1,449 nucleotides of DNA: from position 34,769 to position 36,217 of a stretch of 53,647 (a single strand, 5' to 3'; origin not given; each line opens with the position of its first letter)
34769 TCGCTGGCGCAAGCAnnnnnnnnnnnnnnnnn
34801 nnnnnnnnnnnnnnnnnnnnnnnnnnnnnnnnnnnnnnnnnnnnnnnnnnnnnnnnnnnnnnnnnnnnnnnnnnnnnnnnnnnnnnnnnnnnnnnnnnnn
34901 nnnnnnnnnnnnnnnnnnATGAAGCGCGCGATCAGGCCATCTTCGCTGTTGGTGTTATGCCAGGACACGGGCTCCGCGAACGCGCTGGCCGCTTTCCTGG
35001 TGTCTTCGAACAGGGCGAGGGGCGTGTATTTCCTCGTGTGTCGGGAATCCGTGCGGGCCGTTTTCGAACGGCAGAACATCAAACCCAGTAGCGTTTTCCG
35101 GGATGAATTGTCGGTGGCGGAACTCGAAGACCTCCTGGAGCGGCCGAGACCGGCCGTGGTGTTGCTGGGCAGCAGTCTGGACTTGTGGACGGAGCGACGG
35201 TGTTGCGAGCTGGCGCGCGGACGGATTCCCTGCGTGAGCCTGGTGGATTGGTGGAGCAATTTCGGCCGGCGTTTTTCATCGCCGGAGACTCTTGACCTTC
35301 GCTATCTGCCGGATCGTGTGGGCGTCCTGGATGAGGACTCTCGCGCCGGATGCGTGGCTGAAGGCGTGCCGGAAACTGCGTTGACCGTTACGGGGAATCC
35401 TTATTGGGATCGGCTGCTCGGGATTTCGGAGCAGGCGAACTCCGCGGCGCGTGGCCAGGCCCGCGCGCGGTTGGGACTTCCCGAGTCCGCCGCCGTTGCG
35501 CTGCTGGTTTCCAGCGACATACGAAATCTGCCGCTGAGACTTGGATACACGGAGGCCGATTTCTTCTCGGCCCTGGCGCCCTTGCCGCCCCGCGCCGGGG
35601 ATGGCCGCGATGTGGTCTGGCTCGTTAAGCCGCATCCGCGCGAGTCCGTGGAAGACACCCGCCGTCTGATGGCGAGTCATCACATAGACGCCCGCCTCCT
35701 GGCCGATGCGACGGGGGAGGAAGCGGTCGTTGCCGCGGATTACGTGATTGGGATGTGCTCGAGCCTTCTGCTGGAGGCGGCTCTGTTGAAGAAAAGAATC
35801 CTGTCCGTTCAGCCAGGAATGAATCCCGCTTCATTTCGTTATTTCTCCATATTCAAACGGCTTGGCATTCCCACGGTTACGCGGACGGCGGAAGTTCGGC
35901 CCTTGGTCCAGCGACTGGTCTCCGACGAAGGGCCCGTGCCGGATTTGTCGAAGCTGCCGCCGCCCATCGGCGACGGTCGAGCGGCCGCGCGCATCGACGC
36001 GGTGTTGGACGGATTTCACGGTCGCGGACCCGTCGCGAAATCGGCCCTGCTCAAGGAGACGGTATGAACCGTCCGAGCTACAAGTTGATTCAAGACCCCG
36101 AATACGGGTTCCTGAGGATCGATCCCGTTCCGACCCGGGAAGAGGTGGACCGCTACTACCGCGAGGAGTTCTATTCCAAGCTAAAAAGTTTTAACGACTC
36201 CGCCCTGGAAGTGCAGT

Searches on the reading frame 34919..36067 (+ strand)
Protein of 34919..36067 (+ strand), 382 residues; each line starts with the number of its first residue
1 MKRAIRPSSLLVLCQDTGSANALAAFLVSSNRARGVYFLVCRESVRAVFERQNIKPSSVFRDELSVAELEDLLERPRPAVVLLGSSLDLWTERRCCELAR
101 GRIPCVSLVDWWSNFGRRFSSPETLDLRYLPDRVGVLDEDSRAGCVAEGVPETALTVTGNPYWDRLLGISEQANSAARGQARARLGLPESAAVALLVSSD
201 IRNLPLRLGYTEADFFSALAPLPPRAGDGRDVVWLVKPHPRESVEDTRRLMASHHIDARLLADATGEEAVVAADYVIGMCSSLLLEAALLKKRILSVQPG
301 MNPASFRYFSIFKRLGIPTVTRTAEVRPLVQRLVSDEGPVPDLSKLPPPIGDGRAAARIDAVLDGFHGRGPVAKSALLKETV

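Call 4: search_protein_families(library=pfam, proteins=[window:34919-36067:+], max_evalue=0.01)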
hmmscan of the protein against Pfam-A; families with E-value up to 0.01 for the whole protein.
window:34919-36067:+ (382 aa): 1 family
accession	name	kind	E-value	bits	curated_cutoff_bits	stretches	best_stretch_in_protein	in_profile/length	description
PF02350.25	Epimerase_2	-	0.0072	15.7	30.6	0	139-363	131-346/347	UDP-N-acetylglucosamine 2-epimerase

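Call 5: search_protein_families(library=ncbifam, proteins=[window:34919-36067:+], max_evalue=0.01)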
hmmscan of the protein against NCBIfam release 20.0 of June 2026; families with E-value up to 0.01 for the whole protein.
window:34919-36067:+ (382 aa): 1 family
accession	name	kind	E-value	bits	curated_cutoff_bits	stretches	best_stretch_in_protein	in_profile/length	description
TIGR00215.1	lpxB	equivalog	0.0023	16.8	190.25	1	176-291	177-287/382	lipid-A-disaccharide synthase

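Call 21: find_homologous_proteins(query=window:34919-36067:+, max_evalue=0.00001)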
Query window:34919-36067:+ (382 aa): 18 proteins with E <= 0.00001 among 8000 candidates.
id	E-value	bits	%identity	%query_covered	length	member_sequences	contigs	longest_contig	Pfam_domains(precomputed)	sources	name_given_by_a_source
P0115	1.4e-248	842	100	100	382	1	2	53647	-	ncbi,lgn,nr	ncbi:MAG: hypothetical protein KJ726_00280 [Verrucomicrobia bacterium]|nr:hypothetical protein [Verr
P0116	7.8e-96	339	43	92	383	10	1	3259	-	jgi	jgi:hypothetical protein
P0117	1.0e-94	335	50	92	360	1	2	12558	-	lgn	-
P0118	7.0e-94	333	46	95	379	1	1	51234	-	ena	-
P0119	2.4e-91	324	45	93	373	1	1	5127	PF02350.26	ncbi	-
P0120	5.8e-91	323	47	93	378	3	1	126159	-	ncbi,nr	ncbi:MAG: hypothetical protein HPY65_16790 [Syntrophaceae bacterium]|nr:hypothetical protein [Syntro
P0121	7.5e-91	323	45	91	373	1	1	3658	PF02350.26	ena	-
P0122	2.2e-90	321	43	94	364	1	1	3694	PF02350.26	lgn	-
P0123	6.9e-90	320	41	93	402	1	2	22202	-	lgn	-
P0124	2.3e-88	315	45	96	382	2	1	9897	-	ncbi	-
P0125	7.0e-88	313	44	97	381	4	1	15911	-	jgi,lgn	jgi:hypothetical protein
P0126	1.2e-87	312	46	93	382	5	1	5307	-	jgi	-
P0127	5.8e-87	310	44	93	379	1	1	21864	-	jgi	-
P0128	6.3e-86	307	40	93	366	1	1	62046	-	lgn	-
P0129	6.1e-85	303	43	90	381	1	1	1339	-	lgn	-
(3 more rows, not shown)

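Call 25: search_solved_structures(query=A2, max_evalue=1)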
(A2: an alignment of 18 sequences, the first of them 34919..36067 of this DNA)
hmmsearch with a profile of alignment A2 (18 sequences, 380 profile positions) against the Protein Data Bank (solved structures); distinct sequences matched with E-value up to 1: 4.
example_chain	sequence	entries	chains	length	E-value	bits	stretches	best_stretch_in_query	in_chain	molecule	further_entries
6mgb_A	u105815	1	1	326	0.034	16.2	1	198-300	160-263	Capsular polysaccharide export system protein KpsC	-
1vgv_A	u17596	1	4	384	0.31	13.1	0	324-371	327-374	UDP-N-acetylglucosamine 2-epimerase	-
6vlb_A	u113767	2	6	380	0.41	12.7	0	141-200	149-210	UDP-N-acetylglucosamine 2-epimerase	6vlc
1f6d_A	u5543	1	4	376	0.58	12.2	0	324-369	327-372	UDP-N-ACETYLGLUCOSAMINE 2-EPIMERASE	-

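Call 29: find_related_loci(query=A3, collection=metagenome_contigs, flank=10000)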
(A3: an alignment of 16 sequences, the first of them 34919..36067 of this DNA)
Query A3 (382 aa) in metagenome_contigs; peptide patterns used: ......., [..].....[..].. (x = any residue, [..] = any of these).
96 stretches matched a pattern; 7 encode a relative of the query (tblastn E <= 1e-3); 7 distinct loci.
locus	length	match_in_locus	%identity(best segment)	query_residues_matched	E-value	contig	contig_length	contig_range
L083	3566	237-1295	43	11-363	5e-107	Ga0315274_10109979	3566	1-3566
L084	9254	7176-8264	43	3-365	3e-101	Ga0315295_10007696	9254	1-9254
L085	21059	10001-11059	40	10-363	8e-98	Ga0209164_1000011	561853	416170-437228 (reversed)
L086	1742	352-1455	41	1-363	2e-99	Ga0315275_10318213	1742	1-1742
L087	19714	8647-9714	44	8-363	3e-93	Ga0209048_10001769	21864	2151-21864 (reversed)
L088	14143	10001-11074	40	6-363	8e-91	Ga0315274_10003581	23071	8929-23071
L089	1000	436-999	42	11-198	1e-55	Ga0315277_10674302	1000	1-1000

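Call 37: predict_structure(alignment_id=A3)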
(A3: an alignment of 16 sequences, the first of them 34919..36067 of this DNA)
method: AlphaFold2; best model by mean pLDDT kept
length: 382 residues; sequences in the alignment: 16
mean_pLDDT: 88.1   pTM: 0.85
mean pLDDT of the five models: 88.1, 87.6, 87.4, 87.3, 85.8
residues with pLDDT >= 90: 264; 70-90: 90; 50-70: 10; < 50: 18
segments of 3 or more residues with pLDDT < 50: 1-5, 370-382
pLDDT, mean of each block of 10 residues (from residue 1): 56 90 92 76 92 94 93 90 83 92 91 79 81 93 90 95 94 95 96 95 82 94 95 95 92 96 92 95 92 94 83 93 95 91 93 94 75 40 34
secondary structure, 60 per line:
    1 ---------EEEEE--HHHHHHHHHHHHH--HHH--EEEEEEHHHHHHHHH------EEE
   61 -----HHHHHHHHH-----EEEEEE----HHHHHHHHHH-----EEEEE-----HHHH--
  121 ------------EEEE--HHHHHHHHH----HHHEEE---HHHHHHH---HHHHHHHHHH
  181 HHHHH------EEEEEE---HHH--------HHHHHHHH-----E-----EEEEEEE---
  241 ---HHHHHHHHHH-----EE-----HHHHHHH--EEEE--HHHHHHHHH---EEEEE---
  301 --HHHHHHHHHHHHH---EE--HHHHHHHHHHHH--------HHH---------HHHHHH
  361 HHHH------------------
elements in order: E10-14 H17-29 E37-42 H43-51 E58-60 H66-74 E80-85 H90-99 E105-109 H115-118 E133-136 H139-147 E155-157 H161-167 H171-185 E192-197 H212-219 E231-237 H244-253 H266-272 E275-278 H281-289 E293-297 H303-315 H323-334 H355-364

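Call 38: search_protein_representatives(alignment_id=A3)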
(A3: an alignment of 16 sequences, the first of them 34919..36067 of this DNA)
Query: 16 sequences, 380 profile positions. Proteins with E-value up to 0.001 (for the whole library): 5822; up to 1e-10: 3323; up to 1e-30: 707. The best 150 are listed.
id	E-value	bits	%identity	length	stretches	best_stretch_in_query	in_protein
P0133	1.3e-159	547.6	-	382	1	6-378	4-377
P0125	2.0e-157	540.4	-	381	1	8-369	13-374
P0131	5.4e-154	529.1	-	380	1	7-372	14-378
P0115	1.8e-152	524.1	-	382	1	5-370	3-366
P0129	4.6e-149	512.9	-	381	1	10-367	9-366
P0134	1.6e-146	504.5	-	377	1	7-372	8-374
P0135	2.6e-135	467.6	-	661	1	6-376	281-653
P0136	1.1e-132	459.0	-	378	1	8-376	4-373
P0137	2.6e-126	438.0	-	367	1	11-367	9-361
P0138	5.0e-117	407.5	-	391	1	13-369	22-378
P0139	4.8e-100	351.6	-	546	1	5-369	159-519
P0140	1.7e-98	346.4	-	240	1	133-372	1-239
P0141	7.3e-91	321.3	-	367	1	11-345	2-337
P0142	2.1e-86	306.6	-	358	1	14-367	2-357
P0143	2.3e-70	253.9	-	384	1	8-342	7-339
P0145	2.4e-55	204.4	-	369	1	11-368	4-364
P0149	1.9e-53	198.2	-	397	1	11-374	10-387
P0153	4.1e-50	187.2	-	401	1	8-362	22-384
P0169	7.2e-48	179.8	-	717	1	9-368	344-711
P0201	7.8e-46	173.1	-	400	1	6-340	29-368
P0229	2.1e-44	168.4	-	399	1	9-369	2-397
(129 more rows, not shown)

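Call 40: fold_search(model_id=the predicted structure, library=pdb)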
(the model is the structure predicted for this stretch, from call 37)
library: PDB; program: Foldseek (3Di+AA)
matches with E <= 10: 1644; with E <= 0.001: 287
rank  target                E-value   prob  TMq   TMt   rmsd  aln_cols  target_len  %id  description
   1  1f6d_C                2.2e-13  1.00  0.64  0.66   5.5       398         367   17  THE STRUCTURE OF UDP-N-ACETYLGLUCOSAMINE 2-EPIMERASE FROM E. COLI. (released 2000-12-13)
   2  1f6d_B                1.7e-12  1.00  0.65  0.67   5.6       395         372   18  THE STRUCTURE OF UDP-N-ACETYLGLUCOSAMINE 2-EPIMERASE FROM E. COLI. (released 2000-12-13)
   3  6vlc_D                2.8e-12  1.00  0.61  0.63   5.9       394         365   15  Crystal structure of UDP-GlcNAc 2-epimerase from Neisseria meningitidis bound to UDP-GlcNAc (released 2020-11-11)
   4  3ot5_D                4.2e-12  1.00  0.61  0.63   6.0       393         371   14  2.2 Angstrom Resolution Crystal Structure of putative UDP-N-acetylglucosamine 2-epimerase from Listeria monocytogenes (released 2010-09-22)
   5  7vza_E                5.3e-12  1.00  0.61  0.65   6.0       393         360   18  The crystal structure of Non-hydrolyzing UDPGlcNAc 2-epimerase in complex with UDP (released 2022-11-16)
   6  3dzc_A                5.5e-12  1.00  0.61  0.62   6.2       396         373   17  2.35 Angstrom resolution structure of WecB (VC0917), a UDP-N-acetylglucosamine 2-epimerase from Vibrio cholerae. (released 2008-08-12)
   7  7vza_G                5.9e-12  1.00  0.64  0.67   5.4       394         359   18  The crystal structure of Non-hydrolyzing UDPGlcNAc 2-epimerase in complex with UDP (released 2022-11-16)
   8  7vz6_B                7.7e-12  1.00  0.65  0.69   5.1       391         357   19  The crystal structure of Non-hydrolyzing UDPGlcNAc 2-epimerase in complex with UDP-glucose (released 2022-11-16)
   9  5dld                  9.0e-12  1.00  0.66  0.66   5.4       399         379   18  Crystal Structure of a UDP-N-acetylglucosamine 2-epimerase from Burkholderia vietnamiensis complexed with UDP-GlcNAc and (released 2015-09-30)
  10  6vlc_B                1.0e-11  1.00  0.61  0.63   6.0       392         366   16  Crystal structure of UDP-GlcNAc 2-epimerase from Neisseria meningitidis bound to UDP-GlcNAc (released 2020-11-11)
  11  7vz6_H                1.1e-11  1.00  0.64  0.66   5.6       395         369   18  The crystal structure of Non-hydrolyzing UDPGlcNAc 2-epimerase in complex with UDP-glucose (released 2022-11-16)
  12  7vz6_F                1.3e-11  1.00  0.62  0.65   5.9       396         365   17  The crystal structure of Non-hydrolyzing UDPGlcNAc 2-epimerase in complex with UDP-glucose (released 2022-11-16)
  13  7vza_C                1.5e-11  1.00  0.63  0.67   5.3       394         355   18  The crystal structure of Non-hydrolyzing UDPGlcNAc 2-epimerase in complex with UDP (released 2022-11-16)
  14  1f6d_A                1.7e-11  1.00  0.66  0.67   5.4       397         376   18  THE STRUCTURE OF UDP-N-ACETYLGLUCOSAMINE 2-EPIMERASE FROM E. COLI. (released 2000-12-13)
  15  7vza_B                1.7e-11  1.00  0.63  0.66   5.6       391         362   18  The crystal structure of Non-hydrolyzing UDPGlcNAc 2-epimerase in complex with UDP (released 2022-11-16)
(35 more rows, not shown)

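Call 53: search_protein_families(library=pfam, proteins=[P0135, P0139, P0169, P0145, P0149, P0153, P0201, P0229], max_evalue=0.001)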
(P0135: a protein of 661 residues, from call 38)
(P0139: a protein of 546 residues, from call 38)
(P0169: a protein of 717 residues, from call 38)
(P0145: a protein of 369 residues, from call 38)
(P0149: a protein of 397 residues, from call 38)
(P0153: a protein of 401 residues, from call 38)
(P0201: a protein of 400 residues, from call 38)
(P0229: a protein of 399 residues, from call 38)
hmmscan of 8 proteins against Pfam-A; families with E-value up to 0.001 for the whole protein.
P0135 (661 aa): 3 families
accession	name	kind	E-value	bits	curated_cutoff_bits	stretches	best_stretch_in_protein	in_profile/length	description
PF02882.25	THF_DHG_CYH_C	-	1.8e-53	180.6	27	1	126-282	2-159/160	Tetrahydrofolate dehydrogenase/cyclohydrolase, NAD(P)-binding domain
PF00763.28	THF_DHG_CYH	-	1.8e-34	118.9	32.8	1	11-122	1-115/115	Tetrahydrofolate dehydrogenase/cyclohydrolase, catalytic domain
PF02350.25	Epimerase_2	-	2.7e-06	26.9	30.6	1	410-577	124-284/347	UDP-N-acetylglucosamine 2-epimerase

P0139 (546 aa): 5 families
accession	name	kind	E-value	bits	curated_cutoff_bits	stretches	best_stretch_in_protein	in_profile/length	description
PF13302.13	Acetyltransf_3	-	2.6e-18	67.5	25.4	1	1-133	4-138/138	Acetyltransferase (GNAT) domain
PF00583.31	Acetyltransf_1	-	1.3e-09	38.8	20.7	1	40-132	27-116/116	Acetyltransferase (GNAT) family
PF08445.16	FR47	-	0.00011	22.5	22.1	1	70-135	17-80/86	FR47-like protein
PF13508.13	Acetyltransf_7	-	0.00019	22.2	27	1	51-133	5-83/84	Acetyltransferase (GNAT) domain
PF13523.12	Acetyltransf_8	-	0.00061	19.9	27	0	85-136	90-141/145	Acetyltransferase (GNAT) domain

P0169 (717 aa): 3 families
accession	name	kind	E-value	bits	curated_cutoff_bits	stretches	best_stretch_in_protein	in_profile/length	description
PF01408.29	GFO_IDH_MocA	-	1.4e-18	68.1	24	1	6-139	2-120/120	Oxidoreductase family, NAD-binding Rossmann fold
PF02350.25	Epimerase_2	-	1.9e-05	24.1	30.6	1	472-707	124-344/347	UDP-N-acetylglucosamine 2-epimerase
PF22725.1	GFO_IDH_MocA_C3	-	4.6e-05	23.8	27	0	176-250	49-124/124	GFO/IDH/MocA C-terminal domain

P0145 (369 aa): 4 families
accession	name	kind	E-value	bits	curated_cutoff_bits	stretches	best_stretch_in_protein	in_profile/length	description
PF02350.25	Epimerase_2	-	5.2e-07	29.3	30.6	1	140-362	133-346/347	UDP-N-acetylglucosamine 2-epimerase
PF07388.17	A-2_8-polyST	-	7.9e-07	29.4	23.3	1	193-289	208-305/316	Alpha-2,8-polysialyltransferase (POLYST)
PF04007.18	DUF354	-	5.6e-05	22.8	22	1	207-331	202-316/349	Protein of unknown function (DUF354)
PF04464.20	Glyphos_transf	-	0.00016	21.2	22.1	1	151-292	155-287/367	CDP-Glycerol:Poly(glycerophosphate) glycerophosphotransferase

P0149 (397 aa): 4 families
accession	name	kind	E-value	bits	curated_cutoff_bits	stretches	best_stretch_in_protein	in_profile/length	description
PF19892.4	DUF6365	-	1e-06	28.4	32.5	1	45-315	18-284/404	Family of unknown function (DUF6365)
PF02350.25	Epimerase_2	-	1.1e-05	24.9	30.6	1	143-376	130-343/347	UDP-N-acetylglucosamine 2-epimerase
PF04464.20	Glyphos_transf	-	3.4e-05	23.4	22.1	1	156-318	156-296/367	CDP-Glycerol:Poly(glycerophosphate) glycerophosphotransferase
PF07388.17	A-2_8-polyST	-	0.00063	19.8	23.3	1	243-307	239-306/316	Alpha-2,8-polysialyltransferase (POLYST)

P0153 (401 aa): 1 family
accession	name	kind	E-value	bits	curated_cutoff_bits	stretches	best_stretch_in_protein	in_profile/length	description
PF02350.25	Epimerase_2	-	2.5e-07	30.3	30.6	1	153-386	128-344/347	UDP-N-acetylglucosamine 2-epimerase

P0201 (400 aa): 0 families

P0229 (399 aa): 2 families
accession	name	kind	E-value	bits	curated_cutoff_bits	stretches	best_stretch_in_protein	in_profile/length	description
PF02350.25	Epimerase_2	-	4.8e-08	32.7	30.6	1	154-395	130-347/347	UDP-N-acetylglucosamine 2-epimerase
PF04464.20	Glyphos_transf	-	8.9e-06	25.3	22.1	1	165-395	154-366/367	CDP-Glycerol:Poly(glycerophosphate) glycerophosphotransferase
